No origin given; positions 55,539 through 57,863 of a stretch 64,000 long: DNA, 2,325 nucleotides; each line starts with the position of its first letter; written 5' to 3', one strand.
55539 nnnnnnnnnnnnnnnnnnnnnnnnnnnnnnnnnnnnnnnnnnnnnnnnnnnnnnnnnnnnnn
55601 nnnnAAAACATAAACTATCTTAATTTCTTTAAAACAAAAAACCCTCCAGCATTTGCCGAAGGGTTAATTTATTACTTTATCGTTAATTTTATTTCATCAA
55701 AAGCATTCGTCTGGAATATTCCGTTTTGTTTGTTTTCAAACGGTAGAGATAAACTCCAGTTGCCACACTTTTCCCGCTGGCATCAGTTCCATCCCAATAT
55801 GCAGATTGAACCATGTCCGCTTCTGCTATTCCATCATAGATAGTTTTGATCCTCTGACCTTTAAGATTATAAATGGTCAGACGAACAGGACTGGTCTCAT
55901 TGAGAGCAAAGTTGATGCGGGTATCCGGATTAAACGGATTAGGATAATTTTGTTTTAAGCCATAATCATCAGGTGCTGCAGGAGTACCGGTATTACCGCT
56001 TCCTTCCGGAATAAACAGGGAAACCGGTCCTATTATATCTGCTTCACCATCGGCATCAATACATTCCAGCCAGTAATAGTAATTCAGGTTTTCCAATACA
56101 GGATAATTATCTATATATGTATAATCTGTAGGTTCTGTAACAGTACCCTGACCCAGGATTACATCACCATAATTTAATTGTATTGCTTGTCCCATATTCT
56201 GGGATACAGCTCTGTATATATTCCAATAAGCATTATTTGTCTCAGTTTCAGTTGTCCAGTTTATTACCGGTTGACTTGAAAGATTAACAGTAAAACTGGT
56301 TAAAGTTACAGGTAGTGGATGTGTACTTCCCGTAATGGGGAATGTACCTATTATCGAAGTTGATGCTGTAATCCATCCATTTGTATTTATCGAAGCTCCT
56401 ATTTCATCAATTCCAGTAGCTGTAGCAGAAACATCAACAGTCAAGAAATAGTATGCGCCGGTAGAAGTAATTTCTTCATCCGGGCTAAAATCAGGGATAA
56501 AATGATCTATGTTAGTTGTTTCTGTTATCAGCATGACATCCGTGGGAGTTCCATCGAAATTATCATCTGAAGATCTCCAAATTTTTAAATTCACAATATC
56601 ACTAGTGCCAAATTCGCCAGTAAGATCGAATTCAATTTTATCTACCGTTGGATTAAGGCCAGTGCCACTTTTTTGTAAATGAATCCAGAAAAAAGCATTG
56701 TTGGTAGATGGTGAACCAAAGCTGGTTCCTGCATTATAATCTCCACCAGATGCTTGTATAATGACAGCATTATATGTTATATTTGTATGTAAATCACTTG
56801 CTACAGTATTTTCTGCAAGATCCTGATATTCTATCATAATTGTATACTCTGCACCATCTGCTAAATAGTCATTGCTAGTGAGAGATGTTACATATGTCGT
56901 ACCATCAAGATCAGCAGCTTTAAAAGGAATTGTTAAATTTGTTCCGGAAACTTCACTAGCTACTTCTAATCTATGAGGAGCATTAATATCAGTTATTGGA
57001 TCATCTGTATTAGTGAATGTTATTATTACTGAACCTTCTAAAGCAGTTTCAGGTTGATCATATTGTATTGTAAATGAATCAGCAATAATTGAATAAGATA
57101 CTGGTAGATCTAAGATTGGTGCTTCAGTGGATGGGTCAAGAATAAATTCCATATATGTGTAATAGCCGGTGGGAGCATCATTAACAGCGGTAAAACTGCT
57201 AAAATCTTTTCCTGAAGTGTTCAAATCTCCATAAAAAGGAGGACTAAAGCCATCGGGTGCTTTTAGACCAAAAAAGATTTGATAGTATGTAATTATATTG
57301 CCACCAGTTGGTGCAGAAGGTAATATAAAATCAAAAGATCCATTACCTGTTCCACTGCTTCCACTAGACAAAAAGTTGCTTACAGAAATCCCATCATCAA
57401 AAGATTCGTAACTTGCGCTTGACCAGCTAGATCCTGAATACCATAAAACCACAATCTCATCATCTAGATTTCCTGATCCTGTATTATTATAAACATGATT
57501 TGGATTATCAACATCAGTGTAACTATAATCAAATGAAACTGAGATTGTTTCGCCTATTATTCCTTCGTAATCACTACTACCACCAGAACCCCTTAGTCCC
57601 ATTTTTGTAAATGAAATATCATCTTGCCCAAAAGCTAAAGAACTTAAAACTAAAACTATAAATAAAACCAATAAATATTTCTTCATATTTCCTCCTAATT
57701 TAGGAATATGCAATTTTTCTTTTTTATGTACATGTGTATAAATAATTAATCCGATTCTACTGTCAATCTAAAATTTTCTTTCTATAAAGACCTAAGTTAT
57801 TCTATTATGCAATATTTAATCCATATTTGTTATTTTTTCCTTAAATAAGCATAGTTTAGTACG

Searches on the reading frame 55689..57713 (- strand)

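Call 61: search_protein_families(library=pfam, proteins=[window:55689-57713:-], max_evalue=0.001)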
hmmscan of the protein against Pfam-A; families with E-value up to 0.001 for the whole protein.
window:55689-57713:- (674 aa): 2 families
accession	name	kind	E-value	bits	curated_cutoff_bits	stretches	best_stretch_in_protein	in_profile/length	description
PF13860.13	FlgD_ig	-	4.9e-07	30.1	27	1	598-663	10-77/79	FlgD Ig-like domain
PF18962.6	Por_Secre_tail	-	1.2e-05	25.9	27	1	590-669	2-72/75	Secretion system C-terminal sorting domain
